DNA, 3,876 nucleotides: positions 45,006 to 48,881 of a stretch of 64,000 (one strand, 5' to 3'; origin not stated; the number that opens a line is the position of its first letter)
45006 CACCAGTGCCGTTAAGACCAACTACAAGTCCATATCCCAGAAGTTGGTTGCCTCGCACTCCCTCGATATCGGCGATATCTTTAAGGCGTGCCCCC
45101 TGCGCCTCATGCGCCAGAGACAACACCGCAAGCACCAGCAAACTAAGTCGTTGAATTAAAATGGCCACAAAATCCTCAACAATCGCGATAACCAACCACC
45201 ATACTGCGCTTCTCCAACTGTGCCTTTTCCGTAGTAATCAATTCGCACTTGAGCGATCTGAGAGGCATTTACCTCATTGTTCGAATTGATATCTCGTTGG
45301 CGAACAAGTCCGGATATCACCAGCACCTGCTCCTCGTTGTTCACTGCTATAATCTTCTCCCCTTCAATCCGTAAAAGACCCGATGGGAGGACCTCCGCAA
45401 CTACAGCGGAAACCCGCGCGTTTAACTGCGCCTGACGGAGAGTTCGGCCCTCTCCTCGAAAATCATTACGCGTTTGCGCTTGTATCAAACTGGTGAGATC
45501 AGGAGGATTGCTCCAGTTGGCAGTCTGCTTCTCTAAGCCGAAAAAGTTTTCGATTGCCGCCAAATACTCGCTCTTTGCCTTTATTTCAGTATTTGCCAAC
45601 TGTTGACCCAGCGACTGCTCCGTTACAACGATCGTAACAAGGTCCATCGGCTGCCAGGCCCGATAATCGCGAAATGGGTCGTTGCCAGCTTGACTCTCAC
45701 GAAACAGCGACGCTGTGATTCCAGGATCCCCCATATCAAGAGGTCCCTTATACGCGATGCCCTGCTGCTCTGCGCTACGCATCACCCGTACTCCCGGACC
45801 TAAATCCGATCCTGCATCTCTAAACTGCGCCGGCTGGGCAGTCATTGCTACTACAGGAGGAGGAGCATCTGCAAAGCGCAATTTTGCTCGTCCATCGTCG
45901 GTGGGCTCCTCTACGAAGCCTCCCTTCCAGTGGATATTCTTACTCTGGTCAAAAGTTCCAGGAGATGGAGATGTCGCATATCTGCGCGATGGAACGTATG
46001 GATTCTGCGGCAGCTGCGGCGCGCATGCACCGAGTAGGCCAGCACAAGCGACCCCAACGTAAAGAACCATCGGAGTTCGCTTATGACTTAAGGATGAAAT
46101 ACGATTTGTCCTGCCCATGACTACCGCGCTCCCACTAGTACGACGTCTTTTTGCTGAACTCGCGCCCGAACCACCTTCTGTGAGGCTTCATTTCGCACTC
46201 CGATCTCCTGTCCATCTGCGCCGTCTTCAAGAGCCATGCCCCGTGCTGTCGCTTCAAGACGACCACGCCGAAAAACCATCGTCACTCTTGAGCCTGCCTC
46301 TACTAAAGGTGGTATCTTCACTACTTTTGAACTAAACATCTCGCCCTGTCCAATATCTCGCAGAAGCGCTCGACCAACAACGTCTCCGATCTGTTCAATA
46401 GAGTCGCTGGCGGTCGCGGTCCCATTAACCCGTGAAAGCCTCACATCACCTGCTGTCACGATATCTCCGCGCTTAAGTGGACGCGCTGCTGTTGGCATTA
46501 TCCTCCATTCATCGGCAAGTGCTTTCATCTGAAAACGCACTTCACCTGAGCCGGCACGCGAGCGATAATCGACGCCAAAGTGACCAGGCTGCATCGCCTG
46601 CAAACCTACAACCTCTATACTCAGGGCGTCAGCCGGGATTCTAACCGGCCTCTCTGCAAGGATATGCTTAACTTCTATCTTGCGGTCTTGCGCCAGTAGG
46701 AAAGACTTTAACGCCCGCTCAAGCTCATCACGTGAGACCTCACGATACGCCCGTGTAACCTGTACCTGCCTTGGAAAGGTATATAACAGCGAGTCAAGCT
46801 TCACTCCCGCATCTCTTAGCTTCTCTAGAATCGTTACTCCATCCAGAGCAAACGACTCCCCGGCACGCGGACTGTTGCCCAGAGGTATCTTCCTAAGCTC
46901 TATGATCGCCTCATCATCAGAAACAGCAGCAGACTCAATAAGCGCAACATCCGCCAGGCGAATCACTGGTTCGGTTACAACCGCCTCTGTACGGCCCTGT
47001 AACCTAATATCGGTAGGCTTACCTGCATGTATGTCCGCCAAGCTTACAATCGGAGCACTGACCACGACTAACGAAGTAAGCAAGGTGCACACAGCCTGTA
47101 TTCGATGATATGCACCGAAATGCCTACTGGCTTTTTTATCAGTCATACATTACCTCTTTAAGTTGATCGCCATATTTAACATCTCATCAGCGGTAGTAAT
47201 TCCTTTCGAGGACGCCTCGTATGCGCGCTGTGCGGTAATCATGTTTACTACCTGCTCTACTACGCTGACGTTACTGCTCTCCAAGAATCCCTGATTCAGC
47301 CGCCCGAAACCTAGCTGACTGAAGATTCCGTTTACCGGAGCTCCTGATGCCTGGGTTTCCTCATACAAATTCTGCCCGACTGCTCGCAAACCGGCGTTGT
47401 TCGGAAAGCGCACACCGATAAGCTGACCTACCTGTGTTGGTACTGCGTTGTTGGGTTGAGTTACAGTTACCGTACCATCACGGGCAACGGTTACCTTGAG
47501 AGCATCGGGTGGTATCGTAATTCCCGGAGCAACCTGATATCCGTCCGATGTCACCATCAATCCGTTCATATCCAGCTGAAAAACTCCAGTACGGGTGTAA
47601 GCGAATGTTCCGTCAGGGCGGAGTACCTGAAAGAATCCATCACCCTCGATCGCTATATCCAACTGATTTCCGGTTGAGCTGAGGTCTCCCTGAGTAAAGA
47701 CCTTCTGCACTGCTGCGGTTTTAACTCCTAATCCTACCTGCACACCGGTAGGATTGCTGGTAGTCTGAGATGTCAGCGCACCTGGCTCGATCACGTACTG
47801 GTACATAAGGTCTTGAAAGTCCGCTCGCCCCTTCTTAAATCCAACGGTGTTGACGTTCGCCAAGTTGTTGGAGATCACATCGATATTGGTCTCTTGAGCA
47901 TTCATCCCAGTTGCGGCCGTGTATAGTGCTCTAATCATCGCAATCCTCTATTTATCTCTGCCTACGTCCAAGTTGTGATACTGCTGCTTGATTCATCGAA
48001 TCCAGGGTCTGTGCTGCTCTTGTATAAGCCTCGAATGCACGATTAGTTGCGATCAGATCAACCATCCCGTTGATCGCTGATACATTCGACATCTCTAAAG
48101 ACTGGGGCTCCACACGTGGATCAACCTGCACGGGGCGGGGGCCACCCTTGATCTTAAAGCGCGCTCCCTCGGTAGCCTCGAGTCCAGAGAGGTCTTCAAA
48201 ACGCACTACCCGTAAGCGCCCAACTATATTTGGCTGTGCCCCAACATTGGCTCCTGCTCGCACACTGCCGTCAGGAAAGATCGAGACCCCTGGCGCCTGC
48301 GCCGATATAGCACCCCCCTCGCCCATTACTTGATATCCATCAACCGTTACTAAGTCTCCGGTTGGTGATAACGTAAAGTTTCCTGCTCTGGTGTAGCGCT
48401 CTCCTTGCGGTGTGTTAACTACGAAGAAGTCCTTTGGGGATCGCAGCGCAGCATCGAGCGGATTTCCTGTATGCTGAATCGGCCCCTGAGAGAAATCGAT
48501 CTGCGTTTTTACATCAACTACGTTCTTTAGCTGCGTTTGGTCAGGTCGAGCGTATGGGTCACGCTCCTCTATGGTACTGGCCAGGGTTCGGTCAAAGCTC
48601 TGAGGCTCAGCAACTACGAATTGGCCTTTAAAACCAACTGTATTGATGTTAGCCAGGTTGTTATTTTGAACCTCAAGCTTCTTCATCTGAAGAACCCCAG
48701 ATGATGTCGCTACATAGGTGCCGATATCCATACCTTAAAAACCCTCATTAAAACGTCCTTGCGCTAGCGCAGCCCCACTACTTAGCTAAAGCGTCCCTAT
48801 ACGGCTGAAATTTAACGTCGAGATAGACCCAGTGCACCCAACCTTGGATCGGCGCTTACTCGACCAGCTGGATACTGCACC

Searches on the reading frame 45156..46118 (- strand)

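Call 74: search_protein_families(library=pfam, proteins=[window:45156-46118:-], max_evalue=0.00001)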
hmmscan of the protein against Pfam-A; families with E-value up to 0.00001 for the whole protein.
window:45156-46118:- (320 aa): 1 family
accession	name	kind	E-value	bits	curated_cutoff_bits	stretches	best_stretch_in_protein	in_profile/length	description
PF02107.21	FlgH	-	1.1e-45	155.8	27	1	135-319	4-172/172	Flagellar L-ring protein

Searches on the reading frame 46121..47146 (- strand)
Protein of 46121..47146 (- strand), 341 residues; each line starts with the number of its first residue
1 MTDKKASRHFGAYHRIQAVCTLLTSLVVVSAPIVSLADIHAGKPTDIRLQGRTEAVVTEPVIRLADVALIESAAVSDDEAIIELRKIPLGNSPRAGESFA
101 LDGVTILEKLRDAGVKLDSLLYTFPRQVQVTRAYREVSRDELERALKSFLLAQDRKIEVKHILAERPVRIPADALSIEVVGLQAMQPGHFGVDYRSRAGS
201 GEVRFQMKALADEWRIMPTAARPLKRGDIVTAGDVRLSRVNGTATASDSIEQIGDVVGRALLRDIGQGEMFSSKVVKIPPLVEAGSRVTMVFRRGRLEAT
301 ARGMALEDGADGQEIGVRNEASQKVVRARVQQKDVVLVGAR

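Call 74: search_protein_families(library=pfam, proteins=[window:46121-47146:-], max_evalue=0.00001)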
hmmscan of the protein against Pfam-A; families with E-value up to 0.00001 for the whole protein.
window:46121-47146:- (341 aa): 2 families
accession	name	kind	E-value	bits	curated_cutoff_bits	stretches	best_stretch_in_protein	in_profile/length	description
PF13144.11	ChapFlgA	-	2.3e-27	95.9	23.8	1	217-338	3-122/122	Chaperone for flagella basal body P-ring formation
PF08666.17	SAF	-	8.3e-09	36.3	21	1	219-274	5-60/63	SAF domain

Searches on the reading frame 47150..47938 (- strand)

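Call 74: search_protein_families(library=pfam, proteins=[window:47150-47938:-], max_evalue=0.00001)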
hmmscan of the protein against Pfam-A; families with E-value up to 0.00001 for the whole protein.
window:47150-47938:- (262 aa): 3 families
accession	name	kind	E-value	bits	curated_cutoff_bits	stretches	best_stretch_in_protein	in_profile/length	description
PF22692.1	LlgE_F_G_D1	-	2.6e-26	92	27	1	96-159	1-64/64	Flagellar hook protein FlgE/F/G D1 domain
PF06429.18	Flg_bbr_C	-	2.5e-20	72.1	23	1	216-260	2-46/46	Flagellar basal body rod FlgEFG protein C-terminal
PF00460.25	Flg_bb_rod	-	1.8e-12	47.4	20.7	1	5-35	1-31/31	Flagella basal body rod protein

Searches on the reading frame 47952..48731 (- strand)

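Call 74: search_protein_families(library=pfam, proteins=[window:47952-48731:-], max_evalue=0.00001)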
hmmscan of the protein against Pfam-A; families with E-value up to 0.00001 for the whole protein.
window:47952-48731:- (259 aa): 2 families
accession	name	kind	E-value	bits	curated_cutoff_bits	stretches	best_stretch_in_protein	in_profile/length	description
PF22692.1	LlgE_F_G_D1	-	4.1e-12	46.5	27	1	101-159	6-64/64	Flagellar hook protein FlgE/F/G D1 domain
PF06429.18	Flg_bbr_C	-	1.1e-11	44.5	23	1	210-251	3-44/46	Flagellar basal body rod FlgEFG protein C-terminal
